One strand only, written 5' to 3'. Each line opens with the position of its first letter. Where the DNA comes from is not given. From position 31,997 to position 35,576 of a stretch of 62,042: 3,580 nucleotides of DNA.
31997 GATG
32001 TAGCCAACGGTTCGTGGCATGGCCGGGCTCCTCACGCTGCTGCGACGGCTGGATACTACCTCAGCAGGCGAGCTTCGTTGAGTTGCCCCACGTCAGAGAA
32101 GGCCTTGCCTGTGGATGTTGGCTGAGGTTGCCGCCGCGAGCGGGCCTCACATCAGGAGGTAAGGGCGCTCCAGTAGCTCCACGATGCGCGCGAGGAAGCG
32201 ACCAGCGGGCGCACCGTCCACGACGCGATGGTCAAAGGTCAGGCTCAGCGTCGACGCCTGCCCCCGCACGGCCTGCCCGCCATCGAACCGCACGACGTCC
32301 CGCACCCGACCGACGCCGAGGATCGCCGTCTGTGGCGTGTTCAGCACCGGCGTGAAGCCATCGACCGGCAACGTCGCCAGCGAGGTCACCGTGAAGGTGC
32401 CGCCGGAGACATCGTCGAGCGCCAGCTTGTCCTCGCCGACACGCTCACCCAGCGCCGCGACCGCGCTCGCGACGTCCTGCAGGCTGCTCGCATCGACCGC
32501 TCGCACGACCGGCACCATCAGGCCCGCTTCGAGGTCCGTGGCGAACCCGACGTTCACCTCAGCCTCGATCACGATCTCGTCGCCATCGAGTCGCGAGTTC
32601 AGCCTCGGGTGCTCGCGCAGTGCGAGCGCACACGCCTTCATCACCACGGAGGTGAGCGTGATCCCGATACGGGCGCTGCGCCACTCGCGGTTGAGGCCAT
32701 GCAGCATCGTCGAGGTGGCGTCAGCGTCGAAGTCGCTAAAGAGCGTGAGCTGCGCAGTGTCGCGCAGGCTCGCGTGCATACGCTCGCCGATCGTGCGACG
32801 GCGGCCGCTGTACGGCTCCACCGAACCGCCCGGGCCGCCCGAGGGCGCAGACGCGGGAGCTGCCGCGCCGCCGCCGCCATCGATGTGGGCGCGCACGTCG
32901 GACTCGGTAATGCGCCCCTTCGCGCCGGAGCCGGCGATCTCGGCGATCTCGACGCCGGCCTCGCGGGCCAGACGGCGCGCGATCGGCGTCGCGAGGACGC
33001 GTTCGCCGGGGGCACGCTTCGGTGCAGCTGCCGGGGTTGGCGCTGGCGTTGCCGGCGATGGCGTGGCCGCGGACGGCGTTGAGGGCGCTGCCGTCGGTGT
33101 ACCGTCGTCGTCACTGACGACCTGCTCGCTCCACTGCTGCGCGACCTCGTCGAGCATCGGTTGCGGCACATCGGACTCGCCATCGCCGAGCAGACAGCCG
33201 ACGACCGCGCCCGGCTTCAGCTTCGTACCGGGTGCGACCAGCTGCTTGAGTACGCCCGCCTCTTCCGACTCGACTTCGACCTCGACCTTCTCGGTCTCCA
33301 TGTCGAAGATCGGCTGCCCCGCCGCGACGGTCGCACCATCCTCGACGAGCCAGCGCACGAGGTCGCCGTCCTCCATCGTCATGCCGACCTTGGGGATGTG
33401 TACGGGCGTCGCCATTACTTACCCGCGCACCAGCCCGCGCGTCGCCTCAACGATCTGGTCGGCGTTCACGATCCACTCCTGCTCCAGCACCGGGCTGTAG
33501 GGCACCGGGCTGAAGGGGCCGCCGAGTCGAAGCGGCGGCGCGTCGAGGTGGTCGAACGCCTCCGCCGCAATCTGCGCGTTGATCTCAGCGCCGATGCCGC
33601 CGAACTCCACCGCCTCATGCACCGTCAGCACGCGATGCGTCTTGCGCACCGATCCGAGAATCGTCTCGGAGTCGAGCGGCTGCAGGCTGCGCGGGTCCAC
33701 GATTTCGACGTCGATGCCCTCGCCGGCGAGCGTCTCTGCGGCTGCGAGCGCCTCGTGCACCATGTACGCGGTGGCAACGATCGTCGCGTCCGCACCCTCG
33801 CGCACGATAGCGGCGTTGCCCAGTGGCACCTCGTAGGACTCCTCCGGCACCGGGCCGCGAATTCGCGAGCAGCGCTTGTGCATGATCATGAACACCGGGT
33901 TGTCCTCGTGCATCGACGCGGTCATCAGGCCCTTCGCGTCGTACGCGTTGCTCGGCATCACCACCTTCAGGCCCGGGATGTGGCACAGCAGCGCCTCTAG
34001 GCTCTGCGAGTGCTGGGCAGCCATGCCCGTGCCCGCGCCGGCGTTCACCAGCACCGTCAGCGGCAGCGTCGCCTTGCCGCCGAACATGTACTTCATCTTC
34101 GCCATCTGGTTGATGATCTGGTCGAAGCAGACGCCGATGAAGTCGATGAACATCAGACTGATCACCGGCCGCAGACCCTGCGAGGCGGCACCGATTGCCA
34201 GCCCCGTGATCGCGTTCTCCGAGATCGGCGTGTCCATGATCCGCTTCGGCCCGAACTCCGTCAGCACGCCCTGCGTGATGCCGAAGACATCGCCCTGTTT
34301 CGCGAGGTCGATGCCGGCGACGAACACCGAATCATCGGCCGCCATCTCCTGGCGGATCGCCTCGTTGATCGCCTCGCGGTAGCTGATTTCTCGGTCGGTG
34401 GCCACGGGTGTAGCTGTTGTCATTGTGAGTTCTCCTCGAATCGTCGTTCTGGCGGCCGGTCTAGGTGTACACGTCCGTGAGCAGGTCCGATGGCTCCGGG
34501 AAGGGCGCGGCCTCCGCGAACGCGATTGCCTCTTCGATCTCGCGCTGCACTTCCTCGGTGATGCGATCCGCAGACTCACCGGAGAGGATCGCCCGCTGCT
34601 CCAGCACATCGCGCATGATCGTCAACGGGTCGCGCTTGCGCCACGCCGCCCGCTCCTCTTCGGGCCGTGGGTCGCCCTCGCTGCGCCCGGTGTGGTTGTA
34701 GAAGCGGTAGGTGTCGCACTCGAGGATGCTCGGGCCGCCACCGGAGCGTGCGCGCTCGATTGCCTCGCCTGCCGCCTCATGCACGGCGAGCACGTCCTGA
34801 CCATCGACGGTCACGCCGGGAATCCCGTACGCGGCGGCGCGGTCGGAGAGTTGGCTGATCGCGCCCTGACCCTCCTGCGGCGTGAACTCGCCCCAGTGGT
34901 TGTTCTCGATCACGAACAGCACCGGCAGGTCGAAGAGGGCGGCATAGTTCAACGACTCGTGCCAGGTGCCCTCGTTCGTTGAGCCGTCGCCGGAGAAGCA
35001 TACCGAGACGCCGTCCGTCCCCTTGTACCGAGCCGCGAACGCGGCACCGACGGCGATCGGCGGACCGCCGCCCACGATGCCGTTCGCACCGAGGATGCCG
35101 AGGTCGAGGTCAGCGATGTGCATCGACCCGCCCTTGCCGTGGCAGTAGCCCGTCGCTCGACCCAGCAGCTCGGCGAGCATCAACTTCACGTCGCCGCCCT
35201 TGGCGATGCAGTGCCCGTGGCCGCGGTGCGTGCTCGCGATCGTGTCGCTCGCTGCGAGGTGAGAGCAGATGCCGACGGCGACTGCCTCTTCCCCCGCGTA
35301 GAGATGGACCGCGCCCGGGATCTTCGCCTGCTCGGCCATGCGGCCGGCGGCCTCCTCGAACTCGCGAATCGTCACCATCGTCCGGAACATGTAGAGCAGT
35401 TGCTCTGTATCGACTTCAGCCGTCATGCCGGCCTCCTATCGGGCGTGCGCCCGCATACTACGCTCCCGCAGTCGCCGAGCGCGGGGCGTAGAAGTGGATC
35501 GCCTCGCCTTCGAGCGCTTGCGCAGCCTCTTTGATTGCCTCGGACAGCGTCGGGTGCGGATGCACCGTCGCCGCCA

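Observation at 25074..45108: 20-kb, 17-gene co-directional array joining fused CoA-transferases, thiolase/DUF35, lipoate synthesis, a 2-oxoacid dehydrogenase and an OFOR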

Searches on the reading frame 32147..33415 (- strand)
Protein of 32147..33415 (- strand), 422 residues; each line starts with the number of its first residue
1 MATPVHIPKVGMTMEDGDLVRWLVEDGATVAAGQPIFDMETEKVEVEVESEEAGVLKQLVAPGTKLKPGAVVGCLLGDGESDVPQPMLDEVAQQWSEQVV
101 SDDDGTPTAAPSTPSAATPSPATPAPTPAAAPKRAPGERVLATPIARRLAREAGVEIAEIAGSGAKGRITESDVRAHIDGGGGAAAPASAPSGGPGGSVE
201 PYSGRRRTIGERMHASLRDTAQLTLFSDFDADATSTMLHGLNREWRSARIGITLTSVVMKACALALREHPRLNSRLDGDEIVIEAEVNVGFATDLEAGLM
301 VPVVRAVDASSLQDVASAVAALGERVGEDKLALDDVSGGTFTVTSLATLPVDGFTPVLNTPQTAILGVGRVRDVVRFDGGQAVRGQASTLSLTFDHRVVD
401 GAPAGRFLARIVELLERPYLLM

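Call 4: search_protein_families(library=pfam, proteins=[window:32147-33415:-], max_evalue=0.01)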
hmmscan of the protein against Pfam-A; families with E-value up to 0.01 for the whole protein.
window:32147-33415:- (422 aa): 3 families
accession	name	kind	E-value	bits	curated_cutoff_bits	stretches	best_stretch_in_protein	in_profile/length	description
PF00198.28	2-oxoacid_dh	-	6.2e-68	229.1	23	1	199-422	6-231/232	2-oxoacid dehydrogenases acyltransferase (catalytic domain)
PF00364.28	Biotin_lipoyl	-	8.4e-15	54.8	22.1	1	5-72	3-70/73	Biotin-requiring enzyme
PF02817.22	E3_binding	-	3.4e-14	53.2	23.7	1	140-175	1-36/36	e3 binding domain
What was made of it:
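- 32147..33415 (-): Module B. E2 acyltransferase (lipoyl domain, E3-binding domain, catalytic domain). Pfam Biotin_lipoyl, E3_binding and 2-oxoacid_dh (call 4).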

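Call 7: search_protein_families(library=ncbifam, proteins=[window:32147-33415:-], max_evalue=0.00001)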
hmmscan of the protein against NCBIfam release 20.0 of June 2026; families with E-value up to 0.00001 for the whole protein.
window:32147-33415:- (422 aa): 11 families
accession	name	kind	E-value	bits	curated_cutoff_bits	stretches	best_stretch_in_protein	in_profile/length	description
NF008814.0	PRK11854.1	equivalog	2.6e-72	244.2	722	1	3-416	208-630/637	pyruvate dehydrogenase complex dihydrolipoyllysine-residue acetyltransferase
TIGR01349.1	PDHac_trf_mito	equivalog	1.7e-68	231.8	445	1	5-422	2-436/437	pyruvate dehydrogenase complex dihydrolipoamide acetyltransferase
TIGR01348.1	PDHac_trf_long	equivalog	5.3e-67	226.7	552.1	1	5-421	158-585/587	dihydrolipoyllysine-residue acetyltransferase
NF004309.0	PRK05704.1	equivalog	1.1e-63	216.1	449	1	2-421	2-404/408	2-oxoglutarate dehydrogenase complex dihydrolipoyllysine-residue succinyltransferase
TIGR01347.1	sucB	equivalog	9.5e-59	199.6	378.65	1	5-420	3-399/404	dihydrolipoyllysine-residue succinyltransferase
TIGR02927.1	SucB_Actino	equivalog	2.1e-55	188.7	423.45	1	2-417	126-570/579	2-oxoglutarate dehydrogenase, E2 component, dihydrolipoamide succinyltransferase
NF008815.0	PRK11857.1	equivalog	4.8e-46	157.6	378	1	139-421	3-305/308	dihydrolipoamide acetyltransferase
NF011416.0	PRK14843.1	equivalog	8.3e-37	126.9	429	2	201-419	122-343/347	dihydrolipoamide acetyltransferase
NF011457.0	PRK14875.1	equivalog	2.6e-23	82.6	307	1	2-180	3-128/372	acetoin dehydrogenase dihydrolipoyllysine-residue acetyltransferase subunit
NF008907.0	PRK12270.1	equivalog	1.4e-19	69.4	878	1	91-416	35-362/1241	multifunctional oxoglutarate decarboxylase/oxoglutarate dehydrogenase thiamine pyrophosphate-binding subunit/dihydrolipoyllysine-residue suc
NF008854.0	PRK11892.1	equivalog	1e-13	50.8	454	1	1-128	1-127/464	pyruvate dehydrogenase complex E1 component subunit beta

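Call 12: find_encoding_contigs(protein=window:32147-33415:-, flank=10000, max_places=6)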
Protein window:32147-33415:- (422 aa): no gene with exactly this product is on record in the collection.
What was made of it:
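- Tried and rejected: The exact-sequence look-up of the window's E2 found nothing (call 12).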

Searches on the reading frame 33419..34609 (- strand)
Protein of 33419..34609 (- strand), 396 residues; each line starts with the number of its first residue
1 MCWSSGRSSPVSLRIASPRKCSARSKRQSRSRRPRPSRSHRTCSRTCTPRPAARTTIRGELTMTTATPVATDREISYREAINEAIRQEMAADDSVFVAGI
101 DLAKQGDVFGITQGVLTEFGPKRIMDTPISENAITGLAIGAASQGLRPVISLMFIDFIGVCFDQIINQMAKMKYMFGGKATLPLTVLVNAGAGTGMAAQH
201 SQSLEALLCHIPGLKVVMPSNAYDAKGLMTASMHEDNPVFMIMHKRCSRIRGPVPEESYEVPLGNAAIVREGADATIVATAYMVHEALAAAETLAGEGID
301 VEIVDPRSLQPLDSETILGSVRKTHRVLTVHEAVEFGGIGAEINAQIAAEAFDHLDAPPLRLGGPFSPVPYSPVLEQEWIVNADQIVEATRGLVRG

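Call 4: search_protein_families(library=pfam, proteins=[window:33419-34609:-], max_evalue=0.01)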
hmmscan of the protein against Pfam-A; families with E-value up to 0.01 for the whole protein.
window:33419-34609:- (396 aa): 4 families
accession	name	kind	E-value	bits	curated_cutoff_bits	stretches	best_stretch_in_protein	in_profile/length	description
PF02780.25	Transketolase_C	-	1.1e-41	142.1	25.9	1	264-386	1-124/124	Transketolase, C-terminal domain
PF02779.29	Transket_pyr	-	1.6e-37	129.2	27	1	74-246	2-170/174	Transketolase, pyrimidine binding domain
PF17147.9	PFOR_II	-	0.0033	18.2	27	1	273-347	1-78/102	Pyruvate:ferredoxin oxidoreductase core domain II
PF22613.1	Transketolase_C_1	-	0.0078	16.8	27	0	271-314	10-53/113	Transketolase-like TK C-terminal domain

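Call 7: search_protein_families(library=ncbifam, proteins=[window:33419-34609:-], max_evalue=0.00001)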
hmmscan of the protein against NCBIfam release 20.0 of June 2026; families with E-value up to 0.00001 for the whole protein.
window:33419-34609:- (396 aa): 7 families
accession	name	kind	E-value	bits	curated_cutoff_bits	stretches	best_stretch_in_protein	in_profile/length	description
NF006667.0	PRK09212.1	subfamily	5.1e-101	337.8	321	1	74-393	3-322/327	pyruvate dehydrogenase complex E1 component subunit beta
NF008854.0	PRK11892.1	equivalog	3.7e-98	329.2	454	1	39-392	105-460/464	pyruvate dehydrogenase complex E1 component subunit beta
NF004559.0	PRK05899.2-5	equivalog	2.2e-29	102.2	488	1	62-352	305-583/627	transketolase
TIGR00204.1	dxs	equivalog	1.7e-25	89.6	465.95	1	72-349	307-571/616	1-deoxy-D-xylulose-5-phosphate synthase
NF008968.0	PRK12315.1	subfamily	1e-20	73.5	510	1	65-348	269-538/582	1-deoxy-D-xylulose-5-phosphate synthase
NF003933.0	PRK05444.2-2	equivalog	1.4e-16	60.1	395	1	120-352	333-562/606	1-deoxy-D-xylulose-5-phosphate synthase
NF004556.0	PRK05899.2-2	equivalog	2.9e-14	52.3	575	1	62-351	313-597/639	transketolase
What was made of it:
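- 33419..34423 (-): Module B. E1 beta. NF006667 (PDH E1 beta) scores 338 bits against a cut-off of 321 (call 7).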

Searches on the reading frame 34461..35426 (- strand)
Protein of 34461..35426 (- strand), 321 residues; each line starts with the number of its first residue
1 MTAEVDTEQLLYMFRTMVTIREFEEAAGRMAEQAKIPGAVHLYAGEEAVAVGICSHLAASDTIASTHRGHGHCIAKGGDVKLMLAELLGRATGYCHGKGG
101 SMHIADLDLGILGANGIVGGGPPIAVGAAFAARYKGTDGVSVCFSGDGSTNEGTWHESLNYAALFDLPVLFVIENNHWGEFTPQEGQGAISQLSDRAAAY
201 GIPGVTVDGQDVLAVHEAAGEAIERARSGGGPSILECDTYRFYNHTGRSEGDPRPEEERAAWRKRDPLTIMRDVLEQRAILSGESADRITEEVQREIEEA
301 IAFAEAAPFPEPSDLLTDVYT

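Call 5: search_protein_families(library=pfam, proteins=[window:34461-35426:-], max_evalue=0.01)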
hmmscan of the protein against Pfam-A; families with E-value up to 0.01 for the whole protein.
window:34461-35426:- (321 aa): 4 families
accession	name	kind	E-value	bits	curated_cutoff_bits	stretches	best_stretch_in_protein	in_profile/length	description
PF00676.26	E1_dh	-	2.4e-86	289.8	22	1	16-312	2-299/300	Dehydrogenase E1 component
PF02775.26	TPP_enzyme_C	-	2.1e-08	34.5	21.9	1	114-237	26-151/151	Thiamine pyrophosphate enzyme, C-terminal TPP binding domain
PF00456.26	Transketolase_N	-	0.0017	17.8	22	1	137-240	143-244/334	Transketolase, thiamine diphosphate binding domain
PF13292.11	DXP_synthase_N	-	0.005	16.6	21.2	1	124-179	119-174/274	1-deoxy-D-xylulose-5-phosphate synthase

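Call 8: search_protein_families(library=ncbifam, proteins=[window:34461-35426:-], max_evalue=0.00001)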
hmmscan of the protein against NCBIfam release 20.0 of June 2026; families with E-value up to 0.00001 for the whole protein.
window:34461-35426:- (321 aa): 3 families
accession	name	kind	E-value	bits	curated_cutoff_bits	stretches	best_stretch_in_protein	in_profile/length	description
TIGR03182.1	PDH_E1_alph_y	equivalog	5.5e-103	344.2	393.85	1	8-321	2-315/315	pyruvate dehydrogenase (acetyl-transferring) E1 component subunit alpha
TIGR03181.1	PDH_E1_alph_x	equivalog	8.6e-73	245.1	411.35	1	3-320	19-327/341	pyruvate dehydrogenase (acetyl-transferring) E1 component subunit alpha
NF004559.0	PRK05899.2-5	equivalog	3.2e-13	48.8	488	1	114-225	124-236/627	transketolase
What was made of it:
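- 34461..35426 (-): Module B. E1 alpha, PDH-type. TIGR03182 scores 344 bits, below its cut-off of 394 (call 8).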

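Call 13: find_related_loci(query=window:34461-35426:-, collection=genome_contigs, flank=10000)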
Query window:34461-35426:- (321 aa) in genome_contigs; peptide patterns used: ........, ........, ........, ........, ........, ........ (x = any residue, [..] = any of these).
600 stretches matched a pattern (row limit reached: there are more); 583 encode a relative of the query (tblastn E <= 1e-3); the best 80 are kept; 80 distinct loci.
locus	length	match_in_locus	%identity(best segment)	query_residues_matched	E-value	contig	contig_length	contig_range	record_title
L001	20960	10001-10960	76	2-321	8e-157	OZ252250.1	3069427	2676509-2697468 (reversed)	MAG: Dehalococcoidia bacterium isolate 148742b7-5873-4ec1-8832-ba9e4de588a3 genome assembly, chromosome: 1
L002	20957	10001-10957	65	5-321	9e-137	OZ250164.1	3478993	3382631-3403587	MAG: Dehalococcoidia bacterium isolate 0168574f-4b79-4a4d-bdbd-32c97b7f51b1 genome assembly, chromosome: 1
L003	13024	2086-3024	56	8-320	7e-116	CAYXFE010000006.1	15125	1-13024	MAG TPA_asm: uncultured Candidatus Bathyarchaeia archaeon isolate SRP141559_co1_159 genome assembly, contig: NODE_2075_l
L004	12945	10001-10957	54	4-321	2e-113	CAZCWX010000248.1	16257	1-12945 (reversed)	MAG TPA_asm: uncultured Enterobacteriaceae bacterium isolate binchicken_co31_407 genome assembly, contig: k141_1425543,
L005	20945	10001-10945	55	8-321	2e-113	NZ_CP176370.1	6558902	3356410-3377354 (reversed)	Brevibacillus fortis strain LJQJ21 chromosome, complete genome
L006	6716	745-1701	56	3-321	1e-112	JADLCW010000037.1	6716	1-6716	MAG: Thermomicrobiales bacterium isolate SJ248 c_000000047026, whole genome shotgun sequence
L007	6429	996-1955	53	2-321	2e-112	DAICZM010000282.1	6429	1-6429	MAG TPA_asm: Ktedonobacterales bacterium isolate clean319 NODE_282_length_6429_cov_3.483627, whole genome shotgun sequen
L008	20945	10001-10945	55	8-321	5e-112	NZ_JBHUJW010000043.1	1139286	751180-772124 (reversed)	Brevibacillus sp. GCM10020057 strain CGMCC 1.18576 GCM70020057_10, whole genome shotgun sequence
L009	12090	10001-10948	55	5-320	2e-111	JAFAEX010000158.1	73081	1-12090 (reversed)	MAG: Chloroflexota bacterium isolate OH_SBlB_151 k127_613598, whole genome shotgun sequence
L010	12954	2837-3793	55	2-320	2e-110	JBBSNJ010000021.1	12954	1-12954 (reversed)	MAG: Thermomicrobiales bacterium isolate LS5_sbin.57 LS5_sbin.57_K_538769_L_12954_cov_11.0000, whole genome shotgun sequ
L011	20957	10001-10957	53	4-321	2e-110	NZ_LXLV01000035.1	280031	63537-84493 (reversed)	Bacillus mycoides strain GOE10 BWGOE10_contig000035, whole genome shotgun sequence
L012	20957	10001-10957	53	4-321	2e-110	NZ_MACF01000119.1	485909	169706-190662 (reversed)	Bacillus mobilis strain 0711P9-1 contig69, whole genome shotgun sequence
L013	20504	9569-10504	54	11-321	8e-110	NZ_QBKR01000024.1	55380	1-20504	Melghirimyces profundicolus strain DSM 45787 Ga0183441_124, whole genome shotgun sequence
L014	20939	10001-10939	54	8-321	7e-110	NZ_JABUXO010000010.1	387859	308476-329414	Bacillus rugosus strain SPB7 NODE_3_length_387859_cov_69.503754, whole genome shotgun sequence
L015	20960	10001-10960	51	1-320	2e-109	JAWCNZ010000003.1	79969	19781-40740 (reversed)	MAG: Candidatus Bathyarchaeia archaeon isolate JZ-2_201709_bins_77 JZ-2_201709_bins_77_scaffold_3, whole genome shotgun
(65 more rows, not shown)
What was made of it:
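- Tried and rejected: The genome-collection scan anchored on E1alpha (call 13) mostly returned generic PDH/aco-type operons.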

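Call 65: search_solved_structures(query=window:34461-35426:-, max_evalue=1e-30)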
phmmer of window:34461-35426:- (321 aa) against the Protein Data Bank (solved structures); distinct sequences matched with E-value up to 1e-30: 26.
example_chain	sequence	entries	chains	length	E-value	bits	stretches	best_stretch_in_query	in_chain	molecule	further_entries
1ni4_A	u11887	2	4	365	7.3e-57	196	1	7-319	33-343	Pyruvate dehydrogenase E1 component: Alpha subunit | Pyruvate dehydrogenase E1 component subunit alpha, somatic form, mitochondrial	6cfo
3exe_A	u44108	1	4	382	8.3e-57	195.9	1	7-319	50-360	Pyruvate dehydrogenase E1 component subunit alpha, somatic form, mitochondrial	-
3exf_A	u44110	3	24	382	1e-56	195.6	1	7-319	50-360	Pyruvate dehydrogenase E1 component subunit alpha, somatic form, mitochondrial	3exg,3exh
2ozl_A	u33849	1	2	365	1.4e-56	195.1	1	7-319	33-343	Pyruvate dehydrogenase E1 component alpha subunit, somatic form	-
6cer_A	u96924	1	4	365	1.9e-56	194.7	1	7-319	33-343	Pyruvate dehydrogenase E1 component subunit alpha, somatic form, mitochondrial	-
3exi_A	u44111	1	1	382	2.2e-56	194.5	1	7-319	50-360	Pyruvate dehydrogenase E1 component subunit alpha, somatic form, mitochondrial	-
1um9_A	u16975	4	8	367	4.3e-47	163.9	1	4-320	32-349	2-oxo acid dehydrogenase alpha subunit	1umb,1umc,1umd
3dva_A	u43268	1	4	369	1.6e-40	142.3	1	4-318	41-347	Pyruvate dehydrogenase E1 component subunit alpha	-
1w85_A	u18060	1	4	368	3.1e-40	141.4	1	4-318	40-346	PYRUVATE DEHYDROGENASE E1 COMPONENT, ALPHA SUBUNIT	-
3duf_A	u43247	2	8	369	3.1e-40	141.4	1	4-318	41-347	Pyruvate dehydrogenase E1 component subunit alpha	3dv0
1w88_A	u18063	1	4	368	5.9e-40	140.5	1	4-318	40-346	PYRUVATE DEHYDROGENASE E1 COMPONENT, ALPHA SUBUNIT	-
2j9f_A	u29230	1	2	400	1.3e-34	122.9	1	7-320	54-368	2-OXOISOVALERATE DEHYDROGENASE ALPHA SUBUNIT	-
2bff_A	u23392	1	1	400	8.1e-34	120.3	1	7-320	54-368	2-OXOISOVALERATE DEHYDROGENASE ALPHA SUBUNIT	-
1dtw_A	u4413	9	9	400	1.5e-33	119.4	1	7-320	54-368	BRANCHED-CHAIN ALPHA-KETO ACID DEHYDROGENASE ALPHA SUBUNIT | 2-OXOISOVALERATE DEHYDROGENASE ALPHA SUBUNIT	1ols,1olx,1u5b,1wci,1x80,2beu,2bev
1x7y_A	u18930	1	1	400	1.7e-33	119.3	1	7-320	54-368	2-oxoisovalerate dehydrogenase alpha subunit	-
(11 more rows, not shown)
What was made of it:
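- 34461..35426 (-): The best PDB match is human PDH E1alpha (E 7e-57), ahead of BCKDH (1e-34) (call 65).
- On 2-oxoacid dehydrogenase complex (PDH type): Human PDH E1alpha is the best PDB match (call 65).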
